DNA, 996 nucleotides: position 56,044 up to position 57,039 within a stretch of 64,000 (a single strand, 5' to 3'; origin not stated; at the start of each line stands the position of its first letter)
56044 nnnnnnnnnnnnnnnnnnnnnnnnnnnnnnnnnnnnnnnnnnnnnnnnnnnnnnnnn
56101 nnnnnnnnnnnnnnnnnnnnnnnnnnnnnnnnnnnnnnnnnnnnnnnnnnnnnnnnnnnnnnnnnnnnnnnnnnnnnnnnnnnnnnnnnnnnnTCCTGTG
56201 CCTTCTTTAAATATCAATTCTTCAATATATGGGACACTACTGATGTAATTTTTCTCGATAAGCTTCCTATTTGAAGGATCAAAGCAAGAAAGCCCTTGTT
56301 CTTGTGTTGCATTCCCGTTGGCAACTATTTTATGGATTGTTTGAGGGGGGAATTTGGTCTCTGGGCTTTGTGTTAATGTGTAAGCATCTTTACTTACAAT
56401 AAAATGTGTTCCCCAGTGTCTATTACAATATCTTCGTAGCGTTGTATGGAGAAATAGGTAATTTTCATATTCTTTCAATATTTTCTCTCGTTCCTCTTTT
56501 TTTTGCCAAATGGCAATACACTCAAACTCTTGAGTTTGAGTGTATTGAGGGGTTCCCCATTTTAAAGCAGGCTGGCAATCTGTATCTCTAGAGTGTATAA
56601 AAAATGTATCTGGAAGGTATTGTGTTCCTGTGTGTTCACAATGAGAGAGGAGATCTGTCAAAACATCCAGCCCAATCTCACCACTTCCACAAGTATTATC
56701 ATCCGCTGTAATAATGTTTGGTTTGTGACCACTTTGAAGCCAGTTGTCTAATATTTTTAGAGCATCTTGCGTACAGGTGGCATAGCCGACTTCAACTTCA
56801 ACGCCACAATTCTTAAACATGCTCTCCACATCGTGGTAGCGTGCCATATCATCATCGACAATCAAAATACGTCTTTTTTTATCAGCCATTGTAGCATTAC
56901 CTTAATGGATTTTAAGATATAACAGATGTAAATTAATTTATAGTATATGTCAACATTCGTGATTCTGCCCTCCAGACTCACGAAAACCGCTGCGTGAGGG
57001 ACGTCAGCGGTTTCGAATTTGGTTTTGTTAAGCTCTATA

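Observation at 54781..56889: CheY-like receiver fused to a PPDK-like module lacking the nucleotide-binding domain: possible PEP-driven His-to-Asp relay in one polypeptide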

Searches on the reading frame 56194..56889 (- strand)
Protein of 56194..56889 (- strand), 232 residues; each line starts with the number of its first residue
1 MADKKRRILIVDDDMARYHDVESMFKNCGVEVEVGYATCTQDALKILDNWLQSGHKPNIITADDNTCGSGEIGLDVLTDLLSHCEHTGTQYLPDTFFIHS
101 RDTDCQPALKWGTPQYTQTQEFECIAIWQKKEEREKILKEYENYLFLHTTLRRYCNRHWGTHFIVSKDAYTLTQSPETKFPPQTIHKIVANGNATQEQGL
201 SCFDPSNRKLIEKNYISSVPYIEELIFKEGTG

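Call 28: search_protein_representatives(alignment_id=A2)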
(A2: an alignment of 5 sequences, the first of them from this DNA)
Query: 5 sequences, 242 profile positions. Proteins with E-value up to 0.001 (for the whole library): 65; up to 1e-10: 40; up to 1e-30: 17. The best 65 are listed.
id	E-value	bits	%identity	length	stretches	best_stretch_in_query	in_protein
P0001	9.8e-97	339.8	-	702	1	1-238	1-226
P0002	3.3e-87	308.6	-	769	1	2-240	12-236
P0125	3.1e-82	292.3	-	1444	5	7-236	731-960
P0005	1.9e-78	279.9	-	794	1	4-241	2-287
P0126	1.8e-56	208.0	-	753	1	1-242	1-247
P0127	6.2e-52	193.1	-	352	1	5-231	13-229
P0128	1.1e-45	172.6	-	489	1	3-235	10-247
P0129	5.5e-45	170.4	-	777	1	4-229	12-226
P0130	1.3e-43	165.9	-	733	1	1-220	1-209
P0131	2.2e-43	165.1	-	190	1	1-197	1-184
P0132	5.0e-42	160.7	-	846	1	3-240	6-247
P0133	1.3e-40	156.1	-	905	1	4-200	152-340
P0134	1.0e-39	153.1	-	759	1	4-231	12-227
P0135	8.5e-39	150.1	-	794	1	1-235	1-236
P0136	2.7e-37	145.2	-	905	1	4-218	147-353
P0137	9.0e-35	136.9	-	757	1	3-236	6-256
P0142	1.1e-22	97.4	-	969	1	2-235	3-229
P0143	1.5e-22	96.9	-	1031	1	4-218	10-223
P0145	2.7e-20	89.5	-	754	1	3-238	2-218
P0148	7.0e-18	81.6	-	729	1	3-231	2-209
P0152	1.3e-16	77.4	-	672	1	6-218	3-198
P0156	2.3e-13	66.8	-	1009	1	4-183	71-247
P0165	5.3e-08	49.3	-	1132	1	5-178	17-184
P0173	6.1e-06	42.5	-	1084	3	1-176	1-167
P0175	3.6e-05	40.0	-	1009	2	1-69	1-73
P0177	1.0e-04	38.5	-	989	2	42-231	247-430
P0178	1.6e-04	37.9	-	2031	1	4-228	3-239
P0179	1.9e-04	37.6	-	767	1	4-233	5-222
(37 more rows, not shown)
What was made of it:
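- Tried and rejected: The family census therefore rests on the exhaustive HMMER search (call 28).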

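Call 33: list_cluster_members(proteins=[P0126, P0129, P0130, P0132, P0133, P0135, P0137, P0142, P0143, P0125])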
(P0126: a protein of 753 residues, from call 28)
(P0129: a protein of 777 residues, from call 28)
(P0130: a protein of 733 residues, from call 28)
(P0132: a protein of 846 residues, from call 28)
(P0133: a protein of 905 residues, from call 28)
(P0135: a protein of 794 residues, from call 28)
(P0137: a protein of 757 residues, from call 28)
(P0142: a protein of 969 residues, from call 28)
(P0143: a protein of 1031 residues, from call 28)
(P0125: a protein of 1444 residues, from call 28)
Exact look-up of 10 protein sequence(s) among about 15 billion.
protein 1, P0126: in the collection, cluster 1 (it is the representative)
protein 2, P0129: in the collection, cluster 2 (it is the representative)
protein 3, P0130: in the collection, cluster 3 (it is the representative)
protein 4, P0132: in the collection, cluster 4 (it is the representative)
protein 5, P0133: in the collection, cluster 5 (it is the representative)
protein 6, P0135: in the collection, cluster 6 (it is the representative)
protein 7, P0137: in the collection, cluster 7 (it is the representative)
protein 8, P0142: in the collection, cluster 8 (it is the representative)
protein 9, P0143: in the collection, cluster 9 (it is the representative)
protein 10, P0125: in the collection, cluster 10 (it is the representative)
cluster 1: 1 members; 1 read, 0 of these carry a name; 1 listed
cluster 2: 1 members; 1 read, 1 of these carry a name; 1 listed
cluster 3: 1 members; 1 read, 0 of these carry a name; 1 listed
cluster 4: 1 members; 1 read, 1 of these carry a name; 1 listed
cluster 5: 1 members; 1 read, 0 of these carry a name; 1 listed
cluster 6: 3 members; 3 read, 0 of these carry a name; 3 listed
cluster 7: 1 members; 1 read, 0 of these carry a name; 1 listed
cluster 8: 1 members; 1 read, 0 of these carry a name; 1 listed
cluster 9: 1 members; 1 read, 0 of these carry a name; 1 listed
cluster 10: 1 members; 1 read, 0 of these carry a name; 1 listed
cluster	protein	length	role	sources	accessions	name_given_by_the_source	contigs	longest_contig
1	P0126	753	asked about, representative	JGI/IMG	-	-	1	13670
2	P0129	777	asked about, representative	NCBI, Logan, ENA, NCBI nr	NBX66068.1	MAG: hypothetical protein EBQ96_03625 [Proteobacteria bacterium] | hypothetical protein [Pseudomonadota bacterium]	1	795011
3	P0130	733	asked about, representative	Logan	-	-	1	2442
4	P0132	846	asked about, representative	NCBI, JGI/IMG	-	pyruvate,orthophosphate dikinase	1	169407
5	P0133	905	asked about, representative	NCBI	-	-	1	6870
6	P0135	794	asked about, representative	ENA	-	-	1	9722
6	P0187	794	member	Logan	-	-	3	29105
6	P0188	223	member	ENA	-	-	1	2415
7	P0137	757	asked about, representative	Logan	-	-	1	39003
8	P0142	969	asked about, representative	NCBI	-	-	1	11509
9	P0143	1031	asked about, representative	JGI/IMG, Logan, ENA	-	-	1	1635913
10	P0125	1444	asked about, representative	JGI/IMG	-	-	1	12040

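Call 36: find_encoding_contigs(protein=P0129, flank=8000, max_places=2)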
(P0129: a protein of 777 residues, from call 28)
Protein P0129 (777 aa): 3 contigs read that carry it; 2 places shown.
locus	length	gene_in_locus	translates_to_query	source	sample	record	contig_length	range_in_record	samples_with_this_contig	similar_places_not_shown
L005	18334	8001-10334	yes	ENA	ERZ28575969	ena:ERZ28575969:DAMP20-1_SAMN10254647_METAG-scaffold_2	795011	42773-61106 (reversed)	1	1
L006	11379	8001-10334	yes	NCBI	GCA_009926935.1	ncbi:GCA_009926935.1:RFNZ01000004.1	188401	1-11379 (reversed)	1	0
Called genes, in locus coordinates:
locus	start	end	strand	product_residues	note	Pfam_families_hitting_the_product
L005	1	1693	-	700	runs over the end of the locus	-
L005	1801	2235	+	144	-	-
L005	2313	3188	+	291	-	PF01636:APH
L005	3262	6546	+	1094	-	PF25596:CPSase_L_D1, PF02786:CPSase_L_D2, PF02787:CPSase_L_D3, PF25596:CPSase_L_D1, PF02655:ATP-grasp_3 (weak), PF02786:CPSase_L_D2, PF07478:Dala_Dala_lig_C, PF02142:MGS, +2 more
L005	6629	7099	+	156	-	PF03449:GreA_GreB_N, PF01272:GreA_GreB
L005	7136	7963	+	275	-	PF03734:YkuD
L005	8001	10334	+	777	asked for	PF02896:PEP-utilizers_C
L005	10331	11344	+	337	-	-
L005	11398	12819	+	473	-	-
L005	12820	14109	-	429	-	PF00709:Adenylsucc_synt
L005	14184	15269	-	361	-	-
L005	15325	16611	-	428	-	PF10098:DUF2336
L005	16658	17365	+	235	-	PF01988:VIT1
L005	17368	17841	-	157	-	-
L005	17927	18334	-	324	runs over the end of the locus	PF01075:Glyco_transf_9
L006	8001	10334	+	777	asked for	PF02896:PEP-utilizers_C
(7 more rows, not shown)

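Call 37: find_encoding_contigs(protein=P0143, flank=8000, max_places=2)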
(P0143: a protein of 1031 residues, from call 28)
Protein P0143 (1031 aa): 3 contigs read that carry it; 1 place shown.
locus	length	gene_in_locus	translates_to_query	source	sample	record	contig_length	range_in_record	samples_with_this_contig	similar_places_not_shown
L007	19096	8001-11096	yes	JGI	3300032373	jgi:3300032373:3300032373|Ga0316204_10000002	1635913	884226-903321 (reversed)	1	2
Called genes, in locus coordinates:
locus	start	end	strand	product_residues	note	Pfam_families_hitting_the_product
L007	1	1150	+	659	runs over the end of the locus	PF13597:NRDD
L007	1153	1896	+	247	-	PF13353:Fer4_12, PF04055:Radical_SAM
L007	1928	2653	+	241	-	PF00484:Pro_CA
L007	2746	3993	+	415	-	PF13372:Alginate_exp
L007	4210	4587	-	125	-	PF00903:Glyoxalase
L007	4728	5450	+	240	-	PF03472:Autoind_bind, PF00196:GerE, PF08281:Sigma70_r4_2 (weak)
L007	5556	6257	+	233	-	PF00765:Autoind_synth, PF21926:FeeM (weak)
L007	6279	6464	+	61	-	-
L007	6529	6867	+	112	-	PF02962:CHMI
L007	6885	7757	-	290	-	PF00753:Lactamase_B, PF12706:Lactamase_B_2 (weak)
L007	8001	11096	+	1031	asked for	PF02896:PEP-utilizers_C, PF03328:HpcH_HpaI (weak)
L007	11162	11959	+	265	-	PF08032:SpoU_sub_bind, PF00588:SpoU_methylase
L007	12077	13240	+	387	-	-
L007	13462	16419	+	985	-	-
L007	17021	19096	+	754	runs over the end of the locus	-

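Call 52: predict_structure(alignment_id=A6)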
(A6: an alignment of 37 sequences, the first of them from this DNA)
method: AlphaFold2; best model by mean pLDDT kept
length: 232 residues; sequences in the alignment: 37
mean_pLDDT: 87.9   pTM: 0.82
mean pLDDT of the five models: 87.9, 87.3, 87.0, 87.0, 86.5
residues with pLDDT >= 90: 161; 70-90: 46; 50-70: 11; < 50: 14
segments of 3 or more residues with pLDDT < 50: 222-232
pLDDT, mean of each block of 10 residues (from residue 1): 89 94 92 98 98 98 94 97 98 97 85 95 88 78 84 96 92 93 92 91 84 52 46 36
secondary structure, 60 per line:
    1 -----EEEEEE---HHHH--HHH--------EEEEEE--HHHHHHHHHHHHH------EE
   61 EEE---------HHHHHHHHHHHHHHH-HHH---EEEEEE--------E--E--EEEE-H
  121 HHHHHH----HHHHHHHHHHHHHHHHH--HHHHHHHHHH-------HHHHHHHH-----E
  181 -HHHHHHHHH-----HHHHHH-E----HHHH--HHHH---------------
elements in order: E6-11 H15-18 E32-37 H40-52 E59-63 H73-87 E95-100 E115-118 H120-126 H131-147 H150-159 H167-174 H182-190 H196-201 H208-211 H214-217
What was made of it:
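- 56512..56889 (-): Atypical receiver (REC)-like domain, aa 1-126: beta1 6-11, beta2 32-37, alpha2 40-52, beta3 59-63, alpha3 73-87, beta4 95-100, loop, beta5 115-118, helix 120-126. No alpha4. AF2 pLDDT 87.9 (call 52).
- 56239..56499 (-): Helical module, aa 131-217, between the receiver-like and swivel domains. AF2 helices at 131-147, 150-159, 167-174, 182-190 and 196-201 (call 52).
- On Response-regulator receiver domain (PF00072 / CheY-like): It lies at the end of beta4 in the model (call 52). beta4 (95-100) is joined to beta5 (115-118) by a loop and there is no alpha4 (call 52, pLDDT 87.9).
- Checked: The AF2 model has beta1-alpha1-beta2-alpha2-beta3-alpha3-beta4, then a loop, then beta5, with no alpha4 (call 52).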

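Call 55: fold_search(model_id=the predicted structure, library=pdb)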
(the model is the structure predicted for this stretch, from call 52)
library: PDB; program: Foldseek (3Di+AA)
matches with E <= 10: 1229; with E <= 0.001: 4
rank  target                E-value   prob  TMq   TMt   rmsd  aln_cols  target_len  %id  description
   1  6swl_A                2.0e-04  1.00  0.37  0.60  10.4       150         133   21  The REC domain of XynC, a response regulator from Geobacillus stearothermophilus (released 2020-10-14)
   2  6xvu_C                6.0e-04  1.00  0.33  0.51   3.3       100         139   21  Bacteriophytochrome response regulator from Deinococcus radiodurans (released 2021-06-30)
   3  6xvu_A                7.8e-04  1.00  0.33  0.50   3.3        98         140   22  Bacteriophytochrome response regulator from Deinococcus radiodurans (released 2021-06-30)
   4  3ilh                  9.5e-04  1.00  0.34  0.55   3.2       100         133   20  Crystal structure of Two component response regulator from Cytophaga hutchinsonii (released 2009-08-18)
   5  3cu5_A                1.2e-03  1.00  0.30  0.51   8.9       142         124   15  Crystal structure of a two component transcriptional regulator AraC from Clostridium phytofermentans ISDg (released 2008-05-06)
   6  8pdc_A                1.2e-03  1.00  0.37  0.64   6.0       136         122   15  Complex of Histidine-containing phosphotransfer protein and receiver domain of hybrid Histidine Kinase 6 from Chaetomi (released 2024-07-03)
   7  1k66_A                1.4e-03  1.00  0.30  0.44   4.2       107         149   19  Crystal Structure of the Cyanobacterial Phytochrome Response Regulator, RcpB (released 2003-12-16)
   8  1i3c_B                1.6e-03  1.00  0.31  0.48   3.9       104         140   17  RESPONSE REGULATOR FOR CYANOBACTERIAL PHYTOCHROME, RCP1 (released 2002-03-06)
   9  6xvu_D                1.9e-03  1.00  0.32  0.49   3.3       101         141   23  Bacteriophytochrome response regulator from Deinococcus radiodurans (released 2021-06-30)
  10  1k68_A                1.9e-03  1.00  0.32  0.48   4.0       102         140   19  Crystal Structure of the Phosphorylated Cyanobacterial Phytochrome Response Regulator RcpA (released 2003-12-16)
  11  8phx_A                2.7e-03  1.00  0.37  0.62   6.7       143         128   16  Receiver Domain of the Hybrid Histidine Kinase Sln1 of Candida albicans (released 2024-07-03)
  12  2r25_B                2.7e-03  1.00  0.35  0.57   7.0       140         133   16  Complex of YPD1 and SLN1-R1 with bound Mg2+ and BeF3- (released 2008-01-15)
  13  9fn5_B                2.9e-03  1.00  0.34  0.58   6.5       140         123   22  The REC domain (in the non-phosphorylated state) of XynC, a response regulator from G.proteiniphilus T-6 (released 2025-06-25)
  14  5o8y_C                3.5e-03  0.84  0.32  0.35  16.5       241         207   12  Conformational dynamism for DNA interaction in Salmonella typhimurium RcsB response regulator. (released 2017-11-15)
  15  5brj                  3.8e-03  0.99  0.30  0.46   9.3       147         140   16  Structure of the bacteriophytochrome response regulator AtBRR (released 2016-02-24)
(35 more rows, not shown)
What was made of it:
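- On Response-regulator receiver domain (PF00072 / CheY-like): Foldseek top hits are all receivers (call 55).
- On Pyruvate, phosphate dikinase (TIGR01828): The N-terminal fold is receiver-like (calls 52, 55).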

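Call 63: find_encoding_contigs(protein=P0132, flank=10000, max_places=1)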
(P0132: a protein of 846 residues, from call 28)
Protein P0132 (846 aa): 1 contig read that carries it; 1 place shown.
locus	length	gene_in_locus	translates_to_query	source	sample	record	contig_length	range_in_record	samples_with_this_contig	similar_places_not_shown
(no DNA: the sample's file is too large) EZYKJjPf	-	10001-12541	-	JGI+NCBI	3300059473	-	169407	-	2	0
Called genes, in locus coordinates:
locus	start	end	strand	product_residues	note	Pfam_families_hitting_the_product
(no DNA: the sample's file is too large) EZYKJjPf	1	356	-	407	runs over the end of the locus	PF00162:PGK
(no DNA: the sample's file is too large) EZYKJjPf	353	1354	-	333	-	PF00044:Gp_dh_N, PF02800:Gp_dh_C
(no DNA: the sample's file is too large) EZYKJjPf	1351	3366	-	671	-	PF00456:Transketolase_N, PF13292:DXP_synthase_N (weak), PF00676:E1_dh (faint), PF02779:Transket_pyr, PF02780:Transketolase_C, PF22613:Transketolase_C_1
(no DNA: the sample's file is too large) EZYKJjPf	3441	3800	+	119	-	PF13747:DUF4164 (weak)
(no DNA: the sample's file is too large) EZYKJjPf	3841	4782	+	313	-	PF00535:Glycos_transf_2 (weak)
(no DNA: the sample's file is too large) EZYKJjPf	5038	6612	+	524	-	PF20172:DUF6538 (weak), PF00589:Phage_integrase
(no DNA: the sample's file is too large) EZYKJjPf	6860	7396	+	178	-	-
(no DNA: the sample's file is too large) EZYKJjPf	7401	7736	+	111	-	-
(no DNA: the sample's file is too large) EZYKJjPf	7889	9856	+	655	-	PF04851:ResIII (weak), PF00270:DEAD (weak), PF00580:UvrD-helicase (faint)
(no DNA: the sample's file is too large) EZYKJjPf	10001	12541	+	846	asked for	PF02896:PEP-utilizers_C, PF03328:HpcH_HpaI (weak)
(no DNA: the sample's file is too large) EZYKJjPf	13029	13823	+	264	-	-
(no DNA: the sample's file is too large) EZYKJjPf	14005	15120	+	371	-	-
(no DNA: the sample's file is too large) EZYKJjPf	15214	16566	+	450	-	PF00860:Xan_ur_permease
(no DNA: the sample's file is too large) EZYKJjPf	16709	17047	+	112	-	-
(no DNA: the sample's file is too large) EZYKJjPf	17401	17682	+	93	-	PF01381:HTH_3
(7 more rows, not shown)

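Call 64: find_encoding_contigs(protein=P0137, flank=10000, max_places=1)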
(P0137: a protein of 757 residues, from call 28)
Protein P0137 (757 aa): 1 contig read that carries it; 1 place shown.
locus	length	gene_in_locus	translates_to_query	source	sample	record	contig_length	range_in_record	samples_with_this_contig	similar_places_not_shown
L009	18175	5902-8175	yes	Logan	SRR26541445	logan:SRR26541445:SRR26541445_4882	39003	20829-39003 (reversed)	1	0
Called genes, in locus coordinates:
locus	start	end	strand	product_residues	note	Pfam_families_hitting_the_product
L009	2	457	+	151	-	?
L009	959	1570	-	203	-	PF28367:CEP128 (weak)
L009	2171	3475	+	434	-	PF03428:RP-C, PF11800:RP-C_C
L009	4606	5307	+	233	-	PF01656:CbiA, PF07015:VirC1, PF09140:MipZ (faint), PF10609:ParA (weak), PF13614:AAA_31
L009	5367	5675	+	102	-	-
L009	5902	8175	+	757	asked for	PF02896:PEP-utilizers_C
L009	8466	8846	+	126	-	PF21781:DUF6876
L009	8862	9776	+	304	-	PF13154:DUF3991, PF13155:Toprim_2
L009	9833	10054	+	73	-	-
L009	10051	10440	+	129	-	PF02661:Fic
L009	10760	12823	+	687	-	PF11843:DUF3363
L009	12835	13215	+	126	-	-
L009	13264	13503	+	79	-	-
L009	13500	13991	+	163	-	PF00565:SNase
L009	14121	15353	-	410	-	PF13657:Couple_hipA, PF07804:HipA_C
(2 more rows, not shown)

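Call 66: search_protein_families(library=padloc, proteins=[P0137, P0132, P0125], max_evalue=0.01)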
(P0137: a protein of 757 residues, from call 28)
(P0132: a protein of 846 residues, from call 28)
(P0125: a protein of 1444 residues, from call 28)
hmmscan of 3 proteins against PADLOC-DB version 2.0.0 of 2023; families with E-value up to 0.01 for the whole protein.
P0137 (757 aa): 0 families

P0132 (846 aa): 0 families

P0125 (1444 aa): 0 families

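Call 70: search_protein_families(library=pfam, proteins=[P0125, P0133, P0142, P0143, P0165, P0173, P0175, P0178], max_evalue=0.01)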
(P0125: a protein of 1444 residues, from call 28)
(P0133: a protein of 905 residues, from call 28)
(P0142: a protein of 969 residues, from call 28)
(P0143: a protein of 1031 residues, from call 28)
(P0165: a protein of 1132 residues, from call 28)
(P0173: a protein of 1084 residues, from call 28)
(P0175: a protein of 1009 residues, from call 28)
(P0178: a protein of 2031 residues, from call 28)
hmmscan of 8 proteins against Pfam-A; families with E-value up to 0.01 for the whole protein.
P0125 (1444 aa): 2 families
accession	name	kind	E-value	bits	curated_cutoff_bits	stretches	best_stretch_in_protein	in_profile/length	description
PF02896.24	PEP-utilizers_C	-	8.4e-45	153.6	22.8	1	1108-1419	10-278/293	PEP-utilising enzyme, PEP-binding domain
PF03328.21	HpcH_HpaI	-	3.1e-07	30.4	25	1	1266-1397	87-218/221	HpcH/HpaI aldolase/citrate lyase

P0133 (905 aa): 1 family
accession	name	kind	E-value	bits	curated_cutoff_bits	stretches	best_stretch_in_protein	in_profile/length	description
PF02896.24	PEP-utilizers_C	-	3.4e-33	115.5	22.8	1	560-869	15-287/293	PEP-utilising enzyme, PEP-binding domain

P0142 (969 aa): 3 families
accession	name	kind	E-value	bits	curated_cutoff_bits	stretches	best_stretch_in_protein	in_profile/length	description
PF02896.24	PEP-utilizers_C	-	3.8e-41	141.6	22.8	1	419-734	18-292/293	PEP-utilising enzyme, PEP-binding domain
PF03328.21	HpcH_HpaI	-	0.0024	17.6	25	1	569-643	86-162/221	HpcH/HpaI aldolase/citrate lyase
PF00391.29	PEP-utilizers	-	0.0087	16.1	23.1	0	266-314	2-51/72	PEP-utilising enzyme, mobile domain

P0143 (1031 aa): 3 families
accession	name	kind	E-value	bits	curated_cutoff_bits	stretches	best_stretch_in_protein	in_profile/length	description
PF02896.24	PEP-utilizers_C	-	7.5e-37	127.5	22.8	1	428-733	20-284/293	PEP-utilising enzyme, PEP-binding domain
PF03328.21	HpcH_HpaI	-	1.3e-06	28.3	25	1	573-658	83-170/221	HpcH/HpaI aldolase/citrate lyase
PF00391.29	PEP-utilizers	-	0.0015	18.6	23.1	1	278-328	2-53/72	PEP-utilising enzyme, mobile domain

P0165 (1132 aa): 2 families
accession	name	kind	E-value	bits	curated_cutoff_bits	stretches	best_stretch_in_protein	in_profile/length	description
PF02896.24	PEP-utilizers_C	-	2.7e-36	125.7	22.8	1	411-746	15-279/293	PEP-utilising enzyme, PEP-binding domain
PF00072.30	Response_reg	-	6.1e-14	52.6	30.2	1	991-1073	1-82/111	Response regulator receiver domain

P0173 (1084 aa): 3 families
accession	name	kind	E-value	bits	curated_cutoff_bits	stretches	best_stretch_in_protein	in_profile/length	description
PF02896.24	PEP-utilizers_C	-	6.8e-22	78.4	22.8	1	744-1044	17-280/293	PEP-utilising enzyme, PEP-binding domain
PF00072.30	Response_reg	-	1.9e-14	54.2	30.2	2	377-455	1-69/111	Response regulator receiver domain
PF00448.28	SRP54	-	0.0011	19.1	22.7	0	412-474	69-132/196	SRP54-type protein, GTPase domain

P0175 (1009 aa): 3 families
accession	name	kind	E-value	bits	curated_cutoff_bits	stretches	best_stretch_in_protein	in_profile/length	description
PF02896.24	PEP-utilizers_C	-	2.5e-26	93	22.8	1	453-754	40-278/293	PEP-utilising enzyme, PEP-binding domain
PF00391.29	PEP-utilizers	-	1.7e-05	24.7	23.1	1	256-312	4-58/72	PEP-utilising enzyme, mobile domain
PF03328.21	HpcH_HpaI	-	3.8e-05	23.5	25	1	602-686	87-169/221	HpcH/HpaI aldolase/citrate lyase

P0178 (2031 aa): 3 families
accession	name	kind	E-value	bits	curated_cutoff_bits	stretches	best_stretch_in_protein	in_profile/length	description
PF02896.24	PEP-utilizers_C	-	1.1e-40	140.1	22.8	1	348-673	8-285/293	PEP-utilising enzyme, PEP-binding domain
PF03328.21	HpcH_HpaI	-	4.9e-05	23.1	25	1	515-583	87-158/221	HpcH/HpaI aldolase/citrate lyase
PF16186.11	Arm_3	-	0.0055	16.7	28.8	0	416-442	11-38/53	Atypical Arm repeat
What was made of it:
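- P0165 and P0173 carry extra canonical PF00072 domains above threshold (call 70). Additional canonical receivers have been fused to the same module (call 70).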

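Call 79: find_homologous_proteins(query=A6, max_evalue=0.001)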
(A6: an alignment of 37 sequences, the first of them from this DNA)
Query A6 (37 sequences) (232 aa, profile of the alignment): 2 proteins with E <= 0.001 among 3665 candidates.
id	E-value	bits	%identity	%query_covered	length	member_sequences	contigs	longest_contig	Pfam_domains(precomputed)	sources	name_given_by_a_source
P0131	2.4e-58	215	43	81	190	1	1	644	-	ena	-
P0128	1.0e-50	190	23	88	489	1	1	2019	PF02896.25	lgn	-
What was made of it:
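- Tried and rejected: The word-indexed search with the N-terminal alignment returned only 2 proteins (call 79).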
